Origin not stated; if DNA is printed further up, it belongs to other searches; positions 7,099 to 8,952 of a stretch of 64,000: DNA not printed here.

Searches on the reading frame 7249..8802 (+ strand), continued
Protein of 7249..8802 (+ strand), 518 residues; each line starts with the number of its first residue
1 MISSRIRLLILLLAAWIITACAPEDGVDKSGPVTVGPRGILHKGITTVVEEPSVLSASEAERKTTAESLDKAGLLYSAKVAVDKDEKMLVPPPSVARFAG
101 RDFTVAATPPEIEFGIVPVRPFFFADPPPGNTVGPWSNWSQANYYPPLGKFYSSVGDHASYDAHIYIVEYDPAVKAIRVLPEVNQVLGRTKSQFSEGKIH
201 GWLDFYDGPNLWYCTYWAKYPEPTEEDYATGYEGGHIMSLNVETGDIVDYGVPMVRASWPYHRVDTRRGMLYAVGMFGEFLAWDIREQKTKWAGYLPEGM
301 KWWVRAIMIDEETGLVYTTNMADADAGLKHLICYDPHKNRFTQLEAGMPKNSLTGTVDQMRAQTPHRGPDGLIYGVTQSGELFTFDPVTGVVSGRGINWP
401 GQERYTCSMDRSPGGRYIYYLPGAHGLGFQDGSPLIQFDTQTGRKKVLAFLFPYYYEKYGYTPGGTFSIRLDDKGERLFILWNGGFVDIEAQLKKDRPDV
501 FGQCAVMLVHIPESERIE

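Call 62: find_encoding_contigs(protein=P0170, flank=8000, max_places=1)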
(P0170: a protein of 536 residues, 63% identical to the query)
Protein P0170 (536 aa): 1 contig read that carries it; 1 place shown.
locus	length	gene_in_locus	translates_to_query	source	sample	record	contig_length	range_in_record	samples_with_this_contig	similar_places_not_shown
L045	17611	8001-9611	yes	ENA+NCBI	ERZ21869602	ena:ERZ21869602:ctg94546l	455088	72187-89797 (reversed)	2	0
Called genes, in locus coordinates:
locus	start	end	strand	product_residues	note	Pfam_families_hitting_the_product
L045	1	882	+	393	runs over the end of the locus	PF01408:GFO_IDH_MocA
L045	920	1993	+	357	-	PF01408:GFO_IDH_MocA, PF02894:GFO_IDH_MocA_C, PF22725:GFO_IDH_MocA_C3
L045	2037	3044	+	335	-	PF00389:2-Hacid_dh, PF02826:2-Hacid_dh_C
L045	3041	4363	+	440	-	PF00202:Aminotran_3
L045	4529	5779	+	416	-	PF01546:Peptidase_M20, PF07687:M20_dimer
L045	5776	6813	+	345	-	PF08240:ADH_N, PF16912:Glu_dehyd_C, PF00107:ADH_zinc_N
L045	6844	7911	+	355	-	PF01408:GFO_IDH_MocA, PF03447:NAD_binding_3, PF22725:GFO_IDH_MocA_C3, PF02894:GFO_IDH_MocA_C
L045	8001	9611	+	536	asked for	-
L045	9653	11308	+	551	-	PF13385:Laminin_G_3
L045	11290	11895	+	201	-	-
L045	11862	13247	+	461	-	PF07705:CARDB (weak)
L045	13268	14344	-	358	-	PF01408:GFO_IDH_MocA, PF02894:GFO_IDH_MocA_C, PF22725:GFO_IDH_MocA_C3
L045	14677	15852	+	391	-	PF00072:Response_reg, PF13487:HD_5, PF01966:HD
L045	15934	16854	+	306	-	PF01261:AP_endonuc_2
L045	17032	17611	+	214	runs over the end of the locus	PF00657:Lipase_GDSL, PF13472:Lipase_GDSL_2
